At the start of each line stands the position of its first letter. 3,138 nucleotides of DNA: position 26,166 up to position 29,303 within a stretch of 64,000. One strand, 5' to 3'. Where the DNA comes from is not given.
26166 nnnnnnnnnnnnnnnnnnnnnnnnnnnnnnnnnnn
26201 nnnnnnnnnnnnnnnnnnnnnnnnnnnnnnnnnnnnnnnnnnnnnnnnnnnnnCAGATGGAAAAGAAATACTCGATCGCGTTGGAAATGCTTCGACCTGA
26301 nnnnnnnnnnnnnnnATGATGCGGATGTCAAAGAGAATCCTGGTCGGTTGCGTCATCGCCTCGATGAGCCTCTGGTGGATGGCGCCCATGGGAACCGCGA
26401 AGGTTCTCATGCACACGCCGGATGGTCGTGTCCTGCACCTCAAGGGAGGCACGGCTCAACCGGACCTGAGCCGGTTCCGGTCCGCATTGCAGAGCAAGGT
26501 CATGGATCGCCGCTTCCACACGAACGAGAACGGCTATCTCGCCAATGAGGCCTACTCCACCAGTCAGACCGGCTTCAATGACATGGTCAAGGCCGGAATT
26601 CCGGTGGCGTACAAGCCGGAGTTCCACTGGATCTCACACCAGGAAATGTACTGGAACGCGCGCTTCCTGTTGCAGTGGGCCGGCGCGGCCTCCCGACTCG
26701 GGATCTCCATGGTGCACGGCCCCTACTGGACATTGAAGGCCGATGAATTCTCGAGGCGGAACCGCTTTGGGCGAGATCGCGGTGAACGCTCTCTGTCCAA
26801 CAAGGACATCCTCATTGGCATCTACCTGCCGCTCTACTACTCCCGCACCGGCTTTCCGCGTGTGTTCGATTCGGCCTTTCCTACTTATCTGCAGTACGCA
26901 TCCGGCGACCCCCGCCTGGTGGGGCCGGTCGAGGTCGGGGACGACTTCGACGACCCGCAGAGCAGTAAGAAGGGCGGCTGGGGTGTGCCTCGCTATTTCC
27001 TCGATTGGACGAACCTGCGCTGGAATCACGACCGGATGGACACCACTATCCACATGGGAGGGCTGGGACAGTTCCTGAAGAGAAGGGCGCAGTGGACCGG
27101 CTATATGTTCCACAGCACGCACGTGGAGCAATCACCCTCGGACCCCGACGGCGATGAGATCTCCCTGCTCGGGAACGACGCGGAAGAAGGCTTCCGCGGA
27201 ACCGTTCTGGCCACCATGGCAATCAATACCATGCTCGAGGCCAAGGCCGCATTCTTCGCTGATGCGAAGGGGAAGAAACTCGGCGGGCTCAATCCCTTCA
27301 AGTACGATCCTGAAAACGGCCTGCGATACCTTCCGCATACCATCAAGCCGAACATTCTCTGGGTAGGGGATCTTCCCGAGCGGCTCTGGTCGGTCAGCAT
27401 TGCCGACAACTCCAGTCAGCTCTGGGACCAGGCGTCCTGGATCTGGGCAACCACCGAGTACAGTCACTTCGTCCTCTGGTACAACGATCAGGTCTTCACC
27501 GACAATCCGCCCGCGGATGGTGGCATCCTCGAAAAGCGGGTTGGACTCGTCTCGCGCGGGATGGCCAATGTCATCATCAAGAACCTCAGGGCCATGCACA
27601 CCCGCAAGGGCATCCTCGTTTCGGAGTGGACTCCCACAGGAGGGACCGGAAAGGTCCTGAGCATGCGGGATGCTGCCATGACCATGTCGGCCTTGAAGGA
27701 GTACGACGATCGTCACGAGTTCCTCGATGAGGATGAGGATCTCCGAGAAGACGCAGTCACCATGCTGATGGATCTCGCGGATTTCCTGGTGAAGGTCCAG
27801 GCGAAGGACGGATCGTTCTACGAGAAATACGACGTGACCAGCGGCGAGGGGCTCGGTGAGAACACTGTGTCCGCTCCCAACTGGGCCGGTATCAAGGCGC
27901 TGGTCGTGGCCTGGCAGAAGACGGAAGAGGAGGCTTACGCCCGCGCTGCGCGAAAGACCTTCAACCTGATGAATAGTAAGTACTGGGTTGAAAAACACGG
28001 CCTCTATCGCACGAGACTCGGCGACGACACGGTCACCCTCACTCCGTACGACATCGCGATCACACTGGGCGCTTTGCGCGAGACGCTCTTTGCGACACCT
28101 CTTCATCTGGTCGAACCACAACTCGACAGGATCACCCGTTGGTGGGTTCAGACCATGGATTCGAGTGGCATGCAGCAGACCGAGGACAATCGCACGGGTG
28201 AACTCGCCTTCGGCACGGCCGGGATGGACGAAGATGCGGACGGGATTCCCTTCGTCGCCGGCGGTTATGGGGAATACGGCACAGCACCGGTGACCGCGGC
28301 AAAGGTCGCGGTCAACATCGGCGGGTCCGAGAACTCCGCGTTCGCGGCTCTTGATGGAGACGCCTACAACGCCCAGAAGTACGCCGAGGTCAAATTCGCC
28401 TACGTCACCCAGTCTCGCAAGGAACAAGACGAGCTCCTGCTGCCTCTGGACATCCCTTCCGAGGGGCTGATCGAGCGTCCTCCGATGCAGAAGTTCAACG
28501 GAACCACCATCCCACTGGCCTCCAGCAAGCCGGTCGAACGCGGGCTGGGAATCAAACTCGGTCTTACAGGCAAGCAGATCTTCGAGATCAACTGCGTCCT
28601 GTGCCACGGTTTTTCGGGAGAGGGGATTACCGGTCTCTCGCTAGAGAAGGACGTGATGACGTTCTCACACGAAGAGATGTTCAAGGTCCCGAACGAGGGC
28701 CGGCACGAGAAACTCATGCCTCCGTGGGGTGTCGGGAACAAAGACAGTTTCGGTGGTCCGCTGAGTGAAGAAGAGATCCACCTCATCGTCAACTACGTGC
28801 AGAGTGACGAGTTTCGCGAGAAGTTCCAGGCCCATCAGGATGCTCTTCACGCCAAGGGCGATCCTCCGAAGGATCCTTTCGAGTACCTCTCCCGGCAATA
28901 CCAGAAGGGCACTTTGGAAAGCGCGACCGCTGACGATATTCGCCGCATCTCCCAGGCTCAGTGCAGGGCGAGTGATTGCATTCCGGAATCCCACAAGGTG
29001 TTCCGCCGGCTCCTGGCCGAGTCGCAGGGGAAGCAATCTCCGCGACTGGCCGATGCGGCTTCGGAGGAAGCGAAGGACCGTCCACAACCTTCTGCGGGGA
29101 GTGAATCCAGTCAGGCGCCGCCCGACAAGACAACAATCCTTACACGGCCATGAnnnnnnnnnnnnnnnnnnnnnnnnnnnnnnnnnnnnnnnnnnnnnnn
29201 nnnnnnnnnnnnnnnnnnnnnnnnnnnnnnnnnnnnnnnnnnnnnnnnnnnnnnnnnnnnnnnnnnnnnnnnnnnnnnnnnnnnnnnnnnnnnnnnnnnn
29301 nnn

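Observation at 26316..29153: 945-aa secreted protein: large uncharacterised domain fused to a C-terminal class-I cytochrome c, first coding gene of the oxyanion operon after the barrel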

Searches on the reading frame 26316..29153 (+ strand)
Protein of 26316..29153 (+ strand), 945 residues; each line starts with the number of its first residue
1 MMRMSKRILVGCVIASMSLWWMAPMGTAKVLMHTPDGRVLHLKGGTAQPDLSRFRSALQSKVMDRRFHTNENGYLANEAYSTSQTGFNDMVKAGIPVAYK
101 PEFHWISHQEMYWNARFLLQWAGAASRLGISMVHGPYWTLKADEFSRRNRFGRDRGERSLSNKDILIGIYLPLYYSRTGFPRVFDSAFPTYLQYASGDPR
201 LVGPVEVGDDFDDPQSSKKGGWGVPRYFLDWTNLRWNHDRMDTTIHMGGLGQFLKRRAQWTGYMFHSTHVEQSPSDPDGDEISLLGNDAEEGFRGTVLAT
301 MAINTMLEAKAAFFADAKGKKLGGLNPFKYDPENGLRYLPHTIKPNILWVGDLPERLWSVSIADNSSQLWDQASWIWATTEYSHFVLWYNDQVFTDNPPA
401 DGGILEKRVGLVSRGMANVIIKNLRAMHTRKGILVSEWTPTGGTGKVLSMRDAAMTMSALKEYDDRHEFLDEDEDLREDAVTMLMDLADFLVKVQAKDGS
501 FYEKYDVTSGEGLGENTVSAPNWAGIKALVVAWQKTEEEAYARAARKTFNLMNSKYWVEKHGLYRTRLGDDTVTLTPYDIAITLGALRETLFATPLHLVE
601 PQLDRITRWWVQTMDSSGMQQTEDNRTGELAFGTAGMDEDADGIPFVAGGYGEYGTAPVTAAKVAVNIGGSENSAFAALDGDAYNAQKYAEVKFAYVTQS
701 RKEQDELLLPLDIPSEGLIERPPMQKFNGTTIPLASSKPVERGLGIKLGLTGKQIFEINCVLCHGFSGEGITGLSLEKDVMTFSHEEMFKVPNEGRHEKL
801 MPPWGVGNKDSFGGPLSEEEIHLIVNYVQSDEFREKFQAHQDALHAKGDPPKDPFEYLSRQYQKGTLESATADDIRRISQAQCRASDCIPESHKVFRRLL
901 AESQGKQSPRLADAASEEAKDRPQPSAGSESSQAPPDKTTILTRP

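Call 3: search_protein_families(library=pfam, proteins=[window:26316-29153:+], max_evalue=0.01)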
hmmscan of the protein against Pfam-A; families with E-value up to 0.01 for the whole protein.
window:26316-29153:+ (945 aa): 2 families
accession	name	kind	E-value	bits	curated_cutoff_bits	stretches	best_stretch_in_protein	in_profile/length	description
PF13442.11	Cytochrome_CBB3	-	2.6e-07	31.3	27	1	751-828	5-68/68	Cytochrome C oxidase, cbb3-type, subunit III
PF00034.26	Cytochrom_C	-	5.2e-06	28.1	21.3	1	752-830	4-88/90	Cytochrome c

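Call 5: search_solved_structures(query=window:26316-29153:+, max_evalue=1, show_alignments=2)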
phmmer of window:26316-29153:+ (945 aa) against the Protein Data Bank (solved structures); distinct sequences matched with E-value up to 1: 18.
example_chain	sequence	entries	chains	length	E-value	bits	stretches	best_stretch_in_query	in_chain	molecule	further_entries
7rh5_O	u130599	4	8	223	0.0024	19.2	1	750-772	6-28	Cytochrome bc1 complex cytochrome c subunit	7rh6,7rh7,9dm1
6hwh_M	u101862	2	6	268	0.0028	19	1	750-772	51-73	Cytochrome bc1 complex cytochrome c subunit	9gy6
8ovc_O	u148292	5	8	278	0.003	18.8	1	750-772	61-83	Cytochrome bc1 complex cytochrome c subunit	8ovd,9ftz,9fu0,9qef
8smr_G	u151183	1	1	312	0.0035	18.7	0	751-774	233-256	Cbb3-type cytochrome c oxidase subunit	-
6adq_C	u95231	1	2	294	0.0035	18.6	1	750-772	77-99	Cytochrome bc1 complex cytochrome c subunit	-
8hcr_C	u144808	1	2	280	0.0054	18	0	749-772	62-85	Cytochrome bc1 complex cytochrome c subunit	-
7e1v_O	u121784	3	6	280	0.0054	18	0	749-772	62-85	Cytochrome bc1 complex cytochrome c subunit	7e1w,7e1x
3dmi_A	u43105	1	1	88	0.0055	18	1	751-829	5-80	cytochrome c6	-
8snh_G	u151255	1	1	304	0.013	16.8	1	751-772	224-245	Cbb3-type cytochrome c oxidase subunit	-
9wcx_U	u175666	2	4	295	0.014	16.7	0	750-772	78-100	Cytochrome bc1 complex cytochrome c subunit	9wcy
6btm_E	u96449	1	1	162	0.05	14.8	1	749-828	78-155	Alternative Complex III subunit E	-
4eif_A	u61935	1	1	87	0.085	14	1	752-830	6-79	Cytochrome c6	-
4eie_A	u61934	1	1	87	0.1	13.8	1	752-830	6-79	Cytochrome c6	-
1gdv_A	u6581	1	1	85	0.28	12.4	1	752-831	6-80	CYTOCHROME C6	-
7q21_C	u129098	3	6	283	0.5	11.5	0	752-771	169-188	Cytochrome bc1 complex cytochrome c subunit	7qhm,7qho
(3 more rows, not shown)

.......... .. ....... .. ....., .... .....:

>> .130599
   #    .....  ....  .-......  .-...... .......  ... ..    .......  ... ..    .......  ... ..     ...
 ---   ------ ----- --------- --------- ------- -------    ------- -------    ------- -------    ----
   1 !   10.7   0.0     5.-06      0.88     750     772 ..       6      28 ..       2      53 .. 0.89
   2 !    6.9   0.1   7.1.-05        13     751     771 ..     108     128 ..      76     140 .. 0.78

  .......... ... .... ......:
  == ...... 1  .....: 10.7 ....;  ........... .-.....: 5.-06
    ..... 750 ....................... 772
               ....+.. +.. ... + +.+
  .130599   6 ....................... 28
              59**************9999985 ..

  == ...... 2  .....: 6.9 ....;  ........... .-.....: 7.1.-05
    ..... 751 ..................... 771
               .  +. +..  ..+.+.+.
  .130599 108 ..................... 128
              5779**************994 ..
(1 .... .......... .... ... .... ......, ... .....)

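Call 6: search_protein_families(library=ncbifam, proteins=[window:26316-29153:+], max_evalue=0.01)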
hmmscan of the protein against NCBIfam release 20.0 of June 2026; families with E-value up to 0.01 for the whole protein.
window:26316-29153:+ (945 aa): 3 families
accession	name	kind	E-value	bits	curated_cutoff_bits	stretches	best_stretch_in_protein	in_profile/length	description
TIGR00782.1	ccoP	equivalog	3.3e-07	29.9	179.95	1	751-833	109-194/285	cytochrome-c oxidase, cbb3-type subunit III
NF011054.0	PRK14486.1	equivalog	2.2e-06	27.4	447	1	751-832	217-291/294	putative bifunctional cbb3-type cytochrome c oxidase subunit II/cytochrome c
NF045774.1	cytochro_C551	exception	0.0018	18.2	118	1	752-807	42-95/110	cytochrome c551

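Call 7: find_homologous_proteins(query=window:26316-29153:+)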
Query window:26316-29153:+ (945 aa): 142 proteins with E <= 0.001 among 8000 candidates; the best 120 are listed.
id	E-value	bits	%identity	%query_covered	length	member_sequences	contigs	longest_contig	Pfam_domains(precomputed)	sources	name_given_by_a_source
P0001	0.0e+0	2209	100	100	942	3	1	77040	PF13442.12,PF00034.27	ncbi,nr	ncbi:MAG: cytochrome c [bacterium]|nr:cytochrome c [bacterium]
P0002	0.0e+0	1673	76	97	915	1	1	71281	PF13442.12,PF00034.27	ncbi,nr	ncbi:MAG: cytochrome c [Planctomycetes bacterium]|nr:cytochrome c [Planctomycetota bacterium]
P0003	0.0e+0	1642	74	97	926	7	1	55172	PF13442.12,PF00034.27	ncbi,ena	-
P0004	0.0e+0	1636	74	97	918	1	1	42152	PF13442.12,PF00034.27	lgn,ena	-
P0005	0.0e+0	1600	71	97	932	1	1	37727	PF13442.12,PF00034.27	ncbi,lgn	-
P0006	0.0e+0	1228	63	87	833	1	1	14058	PF13442.12,PF00034.27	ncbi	ncbi:MAG: c-type cytochrome [Candidatus Binatia bacterium]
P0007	0.0e+0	1226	65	85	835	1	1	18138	PF13442.12,PF00034.27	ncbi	ncbi:MAG: c-type cytochrome [Candidatus Methylomirabilales bacterium]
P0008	0.0e+0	1209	62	86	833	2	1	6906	PF13442.12,PF00034.27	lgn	-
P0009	0.0e+0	1140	60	86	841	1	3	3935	PF13442.12,PF00034.27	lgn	-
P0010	0.0e+0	1064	53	92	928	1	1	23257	PF13442.12,PF00034.27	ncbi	ncbi:MAG: c-type cytochrome [Alphaproteobacteria bacterium]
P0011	0.0e+0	1039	53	92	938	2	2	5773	PF13442.12,PF00034.27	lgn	-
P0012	0.0e+0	1027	51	93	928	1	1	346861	PF13442.12,PF00034.27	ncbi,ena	-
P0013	0.0e+0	1025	53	87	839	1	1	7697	PF13442.12,PF00034.27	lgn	-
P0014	0.0e+0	1018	51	92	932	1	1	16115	PF13442.12,PF00034.27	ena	-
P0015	0.0e+0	1017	51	93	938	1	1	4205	PF13442.12,PF00034.27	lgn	-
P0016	0.0e+0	1015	49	97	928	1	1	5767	PF13442.12,PF00034.27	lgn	-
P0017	0.0e+0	1013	51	92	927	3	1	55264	PF13442.12,PF00034.27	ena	-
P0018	0.0e+0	1012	51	93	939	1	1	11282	PF13442.12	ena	-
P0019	3.0e-298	1010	50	95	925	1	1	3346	PF13442.12,PF00034.27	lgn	-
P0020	5.4e-298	1009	51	91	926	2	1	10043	PF13442.12,PF00034.27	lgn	-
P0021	2.1e-297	1007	50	95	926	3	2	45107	PF13442.12,PF00034.27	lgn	-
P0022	3.4e-297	1007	53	86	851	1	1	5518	PF07221.18,PF13442.12,PF00034.27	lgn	-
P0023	3.5e-296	1003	53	88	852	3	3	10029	PF13442.12,PF00034.27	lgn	-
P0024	3.6e-296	1003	52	90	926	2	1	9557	PF13442.12,PF00034.27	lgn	-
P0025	3.6e-296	1003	49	96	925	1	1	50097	PF13442.12,PF00034.27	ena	-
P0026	6.0e-296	1003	52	90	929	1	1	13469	PF13442.12,PF00034.27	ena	-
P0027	8.0e-296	1002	52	90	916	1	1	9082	PF13442.12,PF00034.27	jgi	-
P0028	4.1e-294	996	50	95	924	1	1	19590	PF13442.12,PF00034.27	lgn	-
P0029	8.9e-294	995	53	86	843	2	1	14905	PF13442.12,PF00034.27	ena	-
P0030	3.5e-293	993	51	90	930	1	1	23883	PF13442.12,PF00034.27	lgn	-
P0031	1.4e-292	991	53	85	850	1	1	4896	PF13442.12,PF00034.27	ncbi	-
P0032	1.7e-292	991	51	93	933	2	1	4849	PF13442.12,PF00034.27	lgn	-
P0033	4.5e-292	990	51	91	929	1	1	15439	PF13442.12,PF00034.27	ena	-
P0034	2.2e-291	987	50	93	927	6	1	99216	PF13442.12,PF00034.27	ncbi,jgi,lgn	-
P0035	2.3e-291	987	51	90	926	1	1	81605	PF13442.12,PF00034.27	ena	-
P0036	4.8e-291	986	53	86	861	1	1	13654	PF13442.12,PF00034.27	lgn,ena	-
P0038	1.4e-290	985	50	94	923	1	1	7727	PF13442.12,PF00034.27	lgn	-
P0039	1.5e-289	981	50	93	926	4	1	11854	PF13442.12,PF00034.27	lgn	-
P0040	3.2e-289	980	50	94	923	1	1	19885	PF13442.12,PF00034.27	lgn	-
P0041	4.5e-289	980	51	91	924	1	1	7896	PF13442.12,PF00034.27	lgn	-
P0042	6.7e-287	973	48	97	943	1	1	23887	PF13442.12,PF00034.27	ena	-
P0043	1.1e-286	972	48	99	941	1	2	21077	PF13442.12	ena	-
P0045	7.5e-283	959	49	95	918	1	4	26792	PF13442.12,PF00034.27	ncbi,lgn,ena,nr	ncbi:MAG: cytochrome c [Methylococcales bacterium]|nr:cytochrome c [Methylococcales bacterium]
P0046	3.3e-282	957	51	91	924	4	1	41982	PF13442.12,PF00034.27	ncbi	-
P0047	4.1e-282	957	51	85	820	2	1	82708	PF13442.12,PF00034.27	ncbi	ncbi:MAG: c-type cytochrome [Gemmatimonadales bacterium]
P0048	1.1e-281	955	52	86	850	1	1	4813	PF13442.12,PF00034.27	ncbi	-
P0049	1.5e-281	955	50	88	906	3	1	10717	PF13442.12,PF00034.27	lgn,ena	-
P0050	2.9e-278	944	50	91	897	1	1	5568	PF13442.12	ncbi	ncbi:MAG: c-type cytochrome [Thiohalomonadales bacterium]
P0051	9.4e-277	939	48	92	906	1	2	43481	PF13442.12,PF00034.27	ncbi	-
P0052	1.8e-276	938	49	93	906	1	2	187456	PF13442.12,PF00034.27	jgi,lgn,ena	-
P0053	2.3e-276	938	48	94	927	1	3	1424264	PF13442.12,PF00034.27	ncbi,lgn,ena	ncbi:MAG: c-type cytochrome [Methylococcaceae bacterium]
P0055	8.1e-276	936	48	91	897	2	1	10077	PF13442.12,PF00034.27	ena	-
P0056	1.6e-274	932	49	91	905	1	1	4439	PF13442.12,PF00034.27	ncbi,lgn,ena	-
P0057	2.4e-274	931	49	88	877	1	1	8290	PF13442.12,PF00034.27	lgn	-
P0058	4.7e-274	930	49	90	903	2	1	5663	PF13442.12,PF00034.27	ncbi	-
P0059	5.0e-274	930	49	90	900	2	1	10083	PF13442.12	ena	-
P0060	9.1e-273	926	53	85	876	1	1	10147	PF13442.12,PF00034.27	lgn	-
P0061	2.7e-272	924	49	90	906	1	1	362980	PF13442.12,PF00034.27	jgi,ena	-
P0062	1.6e-270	918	48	92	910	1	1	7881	PF13442.12,PF00034.27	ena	-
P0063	2.8e-270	918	48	94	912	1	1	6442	PF13442.12,PF00034.27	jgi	-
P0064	2.7e-269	914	48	91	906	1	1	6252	PF07221.18,PF13442.12,PF00034.27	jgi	-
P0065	4.1e-269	914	48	91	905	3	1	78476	PF13442.12,PF00034.27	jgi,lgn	-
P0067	3.9e-266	904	48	89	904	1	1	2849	PF13442.12,PF00034.27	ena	-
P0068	9.1e-265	899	49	85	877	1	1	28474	PF13442.12,PF00034.27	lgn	-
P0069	1.4e-264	899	49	91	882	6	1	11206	PF13442.12,PF00034.27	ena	-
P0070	1.0e-263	896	47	88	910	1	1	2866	PF13442.12,PF00034.27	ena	-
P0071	1.3e-262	892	46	93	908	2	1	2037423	PF13442.12,PF00034.27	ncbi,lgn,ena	-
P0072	3.5e-262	891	48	91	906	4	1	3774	PF13442.12,PF00034.27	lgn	-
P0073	1.9e-261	888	46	94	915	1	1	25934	PF13442.12,PF00034.27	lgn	-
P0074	3.2e-261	888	47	92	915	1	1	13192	PF13442.12,PF00034.27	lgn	-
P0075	1.0e-260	886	48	85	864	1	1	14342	PF13442.12,PF00034.27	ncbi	-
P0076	1.3e-260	886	47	90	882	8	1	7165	PF13442.12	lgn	-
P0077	3.9e-259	881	47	91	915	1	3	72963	PF07221.18,PF13442.12,PF00034.27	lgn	-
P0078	1.6e-257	875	47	88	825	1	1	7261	PF13442.12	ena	-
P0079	4.0e-257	874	51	79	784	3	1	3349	PF13442.12,PF00034.27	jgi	jgi:mono/diheme cytochrome c family protein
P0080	1.9e-256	872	48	85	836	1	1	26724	PF13442.12,PF00034.27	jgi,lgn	jgi:hypothetical protein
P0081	7.3e-256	870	46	91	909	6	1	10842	PF13442.12,PF00034.27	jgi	-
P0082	8.0e-256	870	46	92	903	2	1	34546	PF13442.12,PF00034.27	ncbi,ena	-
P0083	2.7e-254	865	47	89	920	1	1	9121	PF13442.12,PF00034.27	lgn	-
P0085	2.8e-251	855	45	91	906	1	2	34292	PF13442.12,PF00034.27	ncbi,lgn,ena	-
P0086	3.1e-251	855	48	88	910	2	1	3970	PF13442.12,PF00034.27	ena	-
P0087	7.3e-251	853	45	91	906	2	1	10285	PF13442.12,PF00034.27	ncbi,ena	-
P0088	4.0e-248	844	45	91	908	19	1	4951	PF13442.12,PF00034.27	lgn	-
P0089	6.3e-244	830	47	91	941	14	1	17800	PF13442.12,PF00034.27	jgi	-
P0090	1.0e-242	826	45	95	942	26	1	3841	PF13442.12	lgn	-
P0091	1.0e-241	823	44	97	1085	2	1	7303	PF13442.12,PF00034.27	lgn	-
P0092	6.1e-241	821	49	85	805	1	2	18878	PF13442.12,PF00034.27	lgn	-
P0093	2.3e-240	819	46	93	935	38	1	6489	PF13442.12,PF00034.27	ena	-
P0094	3.2e-239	815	43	96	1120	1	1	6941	PF13442.12,PF00034.27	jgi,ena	-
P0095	4.1e-238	811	44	93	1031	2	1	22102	PF13442.12,PF00034.27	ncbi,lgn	-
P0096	5.2e-238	811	44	93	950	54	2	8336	PF13442.12,PF00034.27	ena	-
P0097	6.5e-238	811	42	98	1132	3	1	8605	PF13442.12,PF00034.27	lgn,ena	-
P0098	4.4e-236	804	44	90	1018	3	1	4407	PF13442.12,PF00034.27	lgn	-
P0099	2.6e-235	802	44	96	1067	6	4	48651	PF13442.12,PF00034.27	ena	-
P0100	3.4e-235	801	48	85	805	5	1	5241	PF13442.12,PF00034.27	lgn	-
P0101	9.2e-235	800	43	95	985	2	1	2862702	PF13442.12,PF00034.27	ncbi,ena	-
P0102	6.2e-234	797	46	87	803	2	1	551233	PF13442.12,PF00034.27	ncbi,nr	ncbi:MAG: c-type cytochrome [Elusimicrobia bacterium]|nr:c-type cytochrome [Elusimicrobiota bacteriu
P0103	2.7e-233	795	43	97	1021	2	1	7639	PF13442.12,PF00034.27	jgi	jgi:mono/diheme cytochrome c family protein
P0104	3.6e-233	795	43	95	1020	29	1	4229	PF13442.12,PF00034.27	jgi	-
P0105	3.9e-233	795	44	93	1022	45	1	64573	PF13442.12,PF00034.27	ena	-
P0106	6.6e-233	794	46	86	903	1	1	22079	PF13442.12,PF00034.27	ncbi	-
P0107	8.7e-233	794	42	97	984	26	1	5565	PF13442.12,PF00034.27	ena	-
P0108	3.5e-232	792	43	97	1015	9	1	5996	PF13442.12,PF00034.27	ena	-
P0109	6.1e-232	791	45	86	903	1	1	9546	PF13442.12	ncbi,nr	ncbi:cytochrome c [Acidobacteria bacterium AH-259-D05]|nr:cytochrome c [Acidobacteria bacterium AH-2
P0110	3.4e-231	788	43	92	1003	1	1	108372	PF13442.12,PF00034.27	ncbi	-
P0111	2.2e-230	786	44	92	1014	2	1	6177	PF13442.12,PF00034.27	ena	-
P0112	8.3e-229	780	42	97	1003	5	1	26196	PF13442.12,PF00034.27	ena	-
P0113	2.6e-227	775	44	88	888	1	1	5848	PF13442.12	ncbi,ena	-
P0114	1.2e-225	770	45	85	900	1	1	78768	PF13442.12,PF00034.27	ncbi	ncbi:MAG: c-type cytochrome [Terriglobia bacterium]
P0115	1.5e-225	770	42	93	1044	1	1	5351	PF13442.12,PF00034.27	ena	-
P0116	7.6e-225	767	46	85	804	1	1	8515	PF13442.12,PF00034.27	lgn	-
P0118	4.3e-222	758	46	88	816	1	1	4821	PF13442.12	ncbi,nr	ncbi:hypothetical protein EPO15_06915 [bacterium]|nr:MAG: hypothetical protein EPO15_06915 [bacteriu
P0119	7.3e-222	757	45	85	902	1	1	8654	PF13442.12,PF00034.27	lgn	-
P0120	1.5e-221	756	45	85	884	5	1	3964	PF13442.12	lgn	-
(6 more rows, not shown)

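Call 8: find_encoding_contigs(protein=P0053, flank=10000, max_places=2)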
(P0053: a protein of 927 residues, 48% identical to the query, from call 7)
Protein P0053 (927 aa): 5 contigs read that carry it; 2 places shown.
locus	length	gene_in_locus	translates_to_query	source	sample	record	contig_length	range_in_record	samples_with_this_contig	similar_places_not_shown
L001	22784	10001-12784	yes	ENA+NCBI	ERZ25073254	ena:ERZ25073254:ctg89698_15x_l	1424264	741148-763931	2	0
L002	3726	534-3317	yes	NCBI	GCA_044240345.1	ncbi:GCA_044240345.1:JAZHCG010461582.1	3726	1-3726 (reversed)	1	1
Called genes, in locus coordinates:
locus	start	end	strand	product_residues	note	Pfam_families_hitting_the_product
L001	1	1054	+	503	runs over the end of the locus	PF27155:Y4rL_C, PF22483:Mu-transpos_C_2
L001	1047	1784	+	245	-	PF01695:IstB_IS21, PF05673:DUF815 (weak), PF05496:RuvB_N (weak), PF00308:Bac_DnaA, PF20720:nSTAND3 (faint), PF13191:AAA_16 (faint), PF00004:AAA (faint)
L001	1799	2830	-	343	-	PF01527:HTH_Tnp_1, PF13276:HTH_21, PF00665:rve, PF13610:DDE_Tnp_IS240 (weak)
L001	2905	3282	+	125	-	-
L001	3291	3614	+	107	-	PF01527:HTH_Tnp_1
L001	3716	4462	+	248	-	PF13276:HTH_21, PF00665:rve, PF13683:rve_3, PF13333:rve_2 (weak)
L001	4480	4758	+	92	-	-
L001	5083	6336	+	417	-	PF00665:rve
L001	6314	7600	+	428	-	-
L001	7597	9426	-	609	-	PF03050:DDE_Tnp_IS66 (weak)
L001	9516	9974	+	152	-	-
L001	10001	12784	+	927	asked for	PF00034:Cytochrom_C (weak), PF13442:Cytochrome_CBB3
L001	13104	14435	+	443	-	PF13701:DDE_Tnp_1_4, PF01609:DDE_Tnp_1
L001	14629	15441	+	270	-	PF27139:Aq_1264_TM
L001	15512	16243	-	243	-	PF02777:Sod_Fe_C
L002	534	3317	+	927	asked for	PF00034:Cytochrom_C (weak), PF13442:Cytochrome_CBB3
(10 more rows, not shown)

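Call 9: find_encoding_contigs(protein=P0101, flank=10000, max_places=2)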
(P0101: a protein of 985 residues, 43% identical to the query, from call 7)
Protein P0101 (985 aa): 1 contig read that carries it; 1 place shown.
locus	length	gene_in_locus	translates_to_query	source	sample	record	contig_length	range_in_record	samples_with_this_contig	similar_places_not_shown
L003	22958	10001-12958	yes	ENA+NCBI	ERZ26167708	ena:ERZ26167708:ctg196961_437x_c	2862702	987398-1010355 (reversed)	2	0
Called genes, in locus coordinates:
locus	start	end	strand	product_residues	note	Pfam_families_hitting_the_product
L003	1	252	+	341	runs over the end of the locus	PF02618:YceG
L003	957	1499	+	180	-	-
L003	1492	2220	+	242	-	-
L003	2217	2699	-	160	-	-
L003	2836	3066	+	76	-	-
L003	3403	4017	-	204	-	PF13174:TPR_6 (faint), PF13414:TPR_11 (faint), PF24575:TPR_Slam (faint), PF00515:TPR_1 (faint), PF04212:MIT (faint), PF07719:TPR_2 (faint), PF13432:TPR_16, PF14559:TPR_19, +6 more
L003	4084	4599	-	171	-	-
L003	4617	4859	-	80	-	PF08755:YccV-like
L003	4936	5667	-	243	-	-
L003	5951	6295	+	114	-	PF07963:N_methyl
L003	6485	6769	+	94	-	-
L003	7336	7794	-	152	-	-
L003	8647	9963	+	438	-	-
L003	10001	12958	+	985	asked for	PF00034:Cytochrom_C (weak), PF13442:Cytochrome_CBB3 (weak)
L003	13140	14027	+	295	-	-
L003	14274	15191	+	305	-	PF00639:Rotamase, PF13616:Rotamase_3, PF00581:Rhodanese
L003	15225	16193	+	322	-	PF00005:ABC_tran, PF13304:AAA_21 (weak), PF08352:oligo_HPY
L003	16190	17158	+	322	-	PF00005:ABC_tran, PF02463:SMC_N (faint), PF08352:oligo_HPY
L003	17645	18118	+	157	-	PF01145:Band_7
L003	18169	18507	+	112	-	-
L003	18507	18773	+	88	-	-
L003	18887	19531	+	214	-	-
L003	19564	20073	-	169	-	-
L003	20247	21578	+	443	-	PF08245:Mur_ligase_M, PF27239:FOL3_C, PF02875:Mur_ligase_C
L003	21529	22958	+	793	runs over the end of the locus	PF19838:LptD_2, PF04453:LptD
